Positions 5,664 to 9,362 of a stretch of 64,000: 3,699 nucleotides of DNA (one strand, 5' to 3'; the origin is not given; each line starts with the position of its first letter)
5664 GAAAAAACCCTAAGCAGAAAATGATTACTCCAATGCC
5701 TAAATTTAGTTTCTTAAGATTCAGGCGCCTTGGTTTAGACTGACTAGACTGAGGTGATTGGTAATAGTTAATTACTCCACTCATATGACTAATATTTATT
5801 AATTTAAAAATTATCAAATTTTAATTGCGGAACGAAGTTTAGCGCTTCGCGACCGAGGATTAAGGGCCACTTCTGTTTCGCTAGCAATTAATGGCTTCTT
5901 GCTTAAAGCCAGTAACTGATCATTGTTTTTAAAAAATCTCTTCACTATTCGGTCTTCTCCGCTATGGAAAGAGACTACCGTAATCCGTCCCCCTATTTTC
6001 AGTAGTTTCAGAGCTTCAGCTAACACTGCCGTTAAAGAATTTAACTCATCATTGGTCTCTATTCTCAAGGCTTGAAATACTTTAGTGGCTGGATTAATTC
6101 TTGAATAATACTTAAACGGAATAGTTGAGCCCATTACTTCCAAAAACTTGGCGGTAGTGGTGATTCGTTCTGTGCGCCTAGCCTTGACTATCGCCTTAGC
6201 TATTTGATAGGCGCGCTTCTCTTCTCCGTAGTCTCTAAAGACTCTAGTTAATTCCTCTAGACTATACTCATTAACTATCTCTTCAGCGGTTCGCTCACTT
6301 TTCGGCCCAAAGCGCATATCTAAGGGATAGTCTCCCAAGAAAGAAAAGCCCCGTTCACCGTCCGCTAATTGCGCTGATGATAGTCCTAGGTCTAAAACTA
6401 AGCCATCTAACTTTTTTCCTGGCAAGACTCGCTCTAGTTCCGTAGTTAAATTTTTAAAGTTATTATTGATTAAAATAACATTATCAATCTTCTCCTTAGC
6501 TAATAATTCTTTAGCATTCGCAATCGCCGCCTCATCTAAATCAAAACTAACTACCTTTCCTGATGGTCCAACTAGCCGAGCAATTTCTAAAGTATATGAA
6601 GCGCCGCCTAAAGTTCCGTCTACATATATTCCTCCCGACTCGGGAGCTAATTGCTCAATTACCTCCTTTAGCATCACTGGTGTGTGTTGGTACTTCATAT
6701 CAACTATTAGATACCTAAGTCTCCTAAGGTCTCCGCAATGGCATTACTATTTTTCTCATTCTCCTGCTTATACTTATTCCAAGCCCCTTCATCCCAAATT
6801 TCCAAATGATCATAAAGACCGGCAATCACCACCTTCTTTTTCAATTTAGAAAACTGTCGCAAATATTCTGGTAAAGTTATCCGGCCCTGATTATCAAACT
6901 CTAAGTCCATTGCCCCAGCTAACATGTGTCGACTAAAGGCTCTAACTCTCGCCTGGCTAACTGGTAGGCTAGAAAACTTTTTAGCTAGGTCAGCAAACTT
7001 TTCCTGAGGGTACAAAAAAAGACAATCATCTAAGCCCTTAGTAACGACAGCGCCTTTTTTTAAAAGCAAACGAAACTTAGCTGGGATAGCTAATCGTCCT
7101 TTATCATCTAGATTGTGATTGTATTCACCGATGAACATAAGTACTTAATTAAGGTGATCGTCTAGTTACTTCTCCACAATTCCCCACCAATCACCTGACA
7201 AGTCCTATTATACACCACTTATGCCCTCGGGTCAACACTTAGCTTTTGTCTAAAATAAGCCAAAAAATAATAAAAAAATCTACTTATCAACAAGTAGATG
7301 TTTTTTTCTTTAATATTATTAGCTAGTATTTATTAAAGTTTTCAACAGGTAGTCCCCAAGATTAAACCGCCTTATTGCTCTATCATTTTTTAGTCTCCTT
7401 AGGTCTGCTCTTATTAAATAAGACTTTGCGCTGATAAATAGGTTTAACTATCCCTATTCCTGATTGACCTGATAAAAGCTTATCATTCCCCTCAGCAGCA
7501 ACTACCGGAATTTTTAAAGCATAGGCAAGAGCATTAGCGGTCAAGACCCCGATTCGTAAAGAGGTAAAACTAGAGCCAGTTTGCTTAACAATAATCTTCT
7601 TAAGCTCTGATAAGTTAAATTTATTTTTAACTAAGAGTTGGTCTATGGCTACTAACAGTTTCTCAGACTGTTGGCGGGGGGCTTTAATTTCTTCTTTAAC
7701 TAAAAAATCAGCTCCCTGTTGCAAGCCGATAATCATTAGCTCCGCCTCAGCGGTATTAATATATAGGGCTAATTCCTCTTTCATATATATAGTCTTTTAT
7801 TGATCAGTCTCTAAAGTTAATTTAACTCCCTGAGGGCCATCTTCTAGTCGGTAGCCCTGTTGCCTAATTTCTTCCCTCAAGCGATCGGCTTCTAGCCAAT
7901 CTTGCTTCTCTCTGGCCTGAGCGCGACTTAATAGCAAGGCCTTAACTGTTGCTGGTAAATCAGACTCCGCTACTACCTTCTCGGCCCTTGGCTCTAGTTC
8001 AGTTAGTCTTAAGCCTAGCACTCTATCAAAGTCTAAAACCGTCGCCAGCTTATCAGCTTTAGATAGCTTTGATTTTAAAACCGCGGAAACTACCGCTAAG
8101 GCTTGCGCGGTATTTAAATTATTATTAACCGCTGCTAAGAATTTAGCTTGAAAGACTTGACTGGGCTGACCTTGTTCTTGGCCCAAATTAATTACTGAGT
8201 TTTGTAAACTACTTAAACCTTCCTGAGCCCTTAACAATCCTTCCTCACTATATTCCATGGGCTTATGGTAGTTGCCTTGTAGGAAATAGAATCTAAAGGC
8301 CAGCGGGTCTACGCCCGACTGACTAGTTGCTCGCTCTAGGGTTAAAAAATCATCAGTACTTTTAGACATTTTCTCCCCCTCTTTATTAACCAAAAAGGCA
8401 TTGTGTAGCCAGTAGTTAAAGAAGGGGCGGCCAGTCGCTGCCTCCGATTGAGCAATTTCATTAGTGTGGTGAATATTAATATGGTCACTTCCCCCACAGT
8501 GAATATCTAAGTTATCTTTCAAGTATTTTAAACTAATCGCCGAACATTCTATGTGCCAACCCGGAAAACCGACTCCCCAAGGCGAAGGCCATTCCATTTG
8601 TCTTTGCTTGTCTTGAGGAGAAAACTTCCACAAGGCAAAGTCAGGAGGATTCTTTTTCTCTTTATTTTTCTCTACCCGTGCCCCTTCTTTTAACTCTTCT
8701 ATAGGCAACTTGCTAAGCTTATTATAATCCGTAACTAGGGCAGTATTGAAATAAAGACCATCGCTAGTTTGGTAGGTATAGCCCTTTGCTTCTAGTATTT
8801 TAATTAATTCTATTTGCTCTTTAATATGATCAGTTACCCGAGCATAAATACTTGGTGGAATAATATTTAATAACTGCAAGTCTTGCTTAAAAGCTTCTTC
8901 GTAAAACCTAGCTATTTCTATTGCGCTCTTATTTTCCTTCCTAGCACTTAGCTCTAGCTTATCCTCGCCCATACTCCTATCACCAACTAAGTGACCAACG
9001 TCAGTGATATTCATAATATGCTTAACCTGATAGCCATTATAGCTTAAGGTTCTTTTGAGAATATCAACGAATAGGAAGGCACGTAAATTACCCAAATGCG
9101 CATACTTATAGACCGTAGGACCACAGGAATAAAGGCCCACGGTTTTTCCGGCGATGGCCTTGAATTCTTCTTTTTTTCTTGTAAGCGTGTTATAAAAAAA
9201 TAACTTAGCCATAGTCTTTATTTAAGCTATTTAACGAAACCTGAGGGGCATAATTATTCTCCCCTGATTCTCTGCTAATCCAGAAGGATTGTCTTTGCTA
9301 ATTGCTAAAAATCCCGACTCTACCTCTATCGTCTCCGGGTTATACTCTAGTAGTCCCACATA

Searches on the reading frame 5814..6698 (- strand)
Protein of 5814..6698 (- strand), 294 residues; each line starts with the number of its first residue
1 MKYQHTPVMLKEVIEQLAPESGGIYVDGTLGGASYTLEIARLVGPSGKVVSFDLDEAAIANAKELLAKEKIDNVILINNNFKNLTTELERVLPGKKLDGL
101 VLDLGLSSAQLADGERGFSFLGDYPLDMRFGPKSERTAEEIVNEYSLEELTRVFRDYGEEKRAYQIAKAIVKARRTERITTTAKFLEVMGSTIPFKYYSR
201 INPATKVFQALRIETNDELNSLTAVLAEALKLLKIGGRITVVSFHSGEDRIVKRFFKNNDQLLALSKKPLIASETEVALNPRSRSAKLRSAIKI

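Call 70: search_protein_families(library=ncbifam, proteins=[window:5814-6698:-], max_evalue=0.001)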
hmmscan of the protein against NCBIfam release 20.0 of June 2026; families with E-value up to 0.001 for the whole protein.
window:5814-6698:- (294 aa): 11 families
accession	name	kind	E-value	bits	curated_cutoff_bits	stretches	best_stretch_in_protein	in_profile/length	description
TIGR00006.1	TIGR00006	equivalog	3.6e-87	292.7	154.3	1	3-292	5-308/310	16S rRNA (cytosine(1402)-N(4))-methyltransferase RsmH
NF053511.1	tRNA_U34_MnmM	equivalog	3.8e-13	49.4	135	1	12-105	9-97/183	tRNA 5-(aminomethyl)-2-thiouridylate-methyltransferase MnmM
NF041537.1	ArsM_AhpD_UU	exception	5.9e-06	25.3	510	1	25-84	80-139/345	arsenite methyltransferase/AhpD domain selenoprotein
TIGR04364.1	methyltran_FxLD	equivalog_domain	2.1e-05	23.8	320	1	12-78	73-138/394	methyltransferase, FxLD system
NF001243.0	PRK00216.1-4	equivalog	2.4e-05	23.8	235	1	7-85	33-111/237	demethylmenaquinone methyltransferase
TIGR02752.1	MenG_heptapren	equivalog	2.7e-05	23.8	419.85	1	10-84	34-108/231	demethylmenaquinone methyltransferase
NF052510.1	methyltran_MpqE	exception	8.5e-05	22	335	0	12-85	37-111/234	methyl-plastoquinone biosynthesis methyltransferase MpqE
NF001556.0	PRK00377.1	equivalog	0.0001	22.2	238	1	20-88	39-108/198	cobalt-precorrin-6Y C(15)-methyltransferase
NF047649.1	MTase_UXPK_star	exception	0.00011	21.3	460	0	29-77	85-133/283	methyltransferase/UXPK-star double selenoprotein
NF008823.0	PRK11873.1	subfamily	0.00023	20.7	263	0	25-84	81-140/272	arsenite methyltransferase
NF001244.0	PRK00216.1-5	equivalog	0.00068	19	216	0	11-87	38-115/236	bifunctional demethylmenaquinone methyltransferase/2-methoxy-6-polyprenyl-1,4-benzoquinol methylase UbiE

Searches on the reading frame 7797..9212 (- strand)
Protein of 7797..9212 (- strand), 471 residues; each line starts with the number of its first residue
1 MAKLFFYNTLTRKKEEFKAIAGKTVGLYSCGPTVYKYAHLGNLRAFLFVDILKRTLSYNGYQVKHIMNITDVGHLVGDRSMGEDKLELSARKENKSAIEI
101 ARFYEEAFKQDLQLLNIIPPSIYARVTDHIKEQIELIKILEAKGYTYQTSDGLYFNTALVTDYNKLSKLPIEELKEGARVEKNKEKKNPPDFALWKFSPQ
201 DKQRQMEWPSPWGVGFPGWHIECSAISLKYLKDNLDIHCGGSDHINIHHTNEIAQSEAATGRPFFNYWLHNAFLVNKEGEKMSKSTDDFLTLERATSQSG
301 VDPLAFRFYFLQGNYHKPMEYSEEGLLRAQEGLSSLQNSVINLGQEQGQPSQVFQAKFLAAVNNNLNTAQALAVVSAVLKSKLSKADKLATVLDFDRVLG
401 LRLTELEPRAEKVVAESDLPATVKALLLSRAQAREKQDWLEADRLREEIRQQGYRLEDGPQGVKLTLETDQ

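Call 70: search_protein_families(library=ncbifam, proteins=[window:7797-9212:-], max_evalue=0.001)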
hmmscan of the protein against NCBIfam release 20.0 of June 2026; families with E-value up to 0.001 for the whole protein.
window:7797-9212:- (471 aa): 11 families
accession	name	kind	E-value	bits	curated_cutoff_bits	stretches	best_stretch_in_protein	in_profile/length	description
NF011108.0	PRK14536.1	equivalog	1.1e-141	473.1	780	2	3-341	2-338/490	cysteine--tRNA ligase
TIGR00435.1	cysS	equivalog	6.3e-128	427.7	340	1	4-465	1-463/466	cysteine--tRNA ligase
NF011107.0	PRK14534.1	equivalog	1.8e-96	324.1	744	1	5-465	4-478/481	cysteine--tRNA ligase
TIGR03447.1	mycothiol_MshC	equivalog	1.3e-56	192.2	485.1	1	3-387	17-390/411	cysteine--1-D-myo-inosityl 2-amino-2-deoxy-alpha-D-glucopyranoside ligase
TIGR00398.1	metG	equivalog_domain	3.1e-09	36.1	336.35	1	37-154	13-121/530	methionine--tRNA ligase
NF008957.0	PRK12300.1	subfamily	8.6e-08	30.6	677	1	235-369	580-714/946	leucine--tRNA ligase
TIGR00392.1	ileS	equivalog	6.9e-07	27.8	621.4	1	237-340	567-668/861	isoleucine--tRNA ligase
NF001100.0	PRK00133.1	equivalog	3.5e-05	22.6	587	0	37-150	19-123/676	methionine--tRNA ligase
NF040702.1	ileS_w_GNAT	exception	4.6e-05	21.2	1999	1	231-340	728-837/1100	isoleucine--tRNA ligase, N-acetyltransferase domain-containing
TIGR00395.1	leuS_arch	equivalog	0.00058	18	648.5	1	235-365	574-707/938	leucine--tRNA ligase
TIGR00456.1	argS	equivalog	0.0006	18.3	261.65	0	20-107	109-198/569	arginine--tRNA ligase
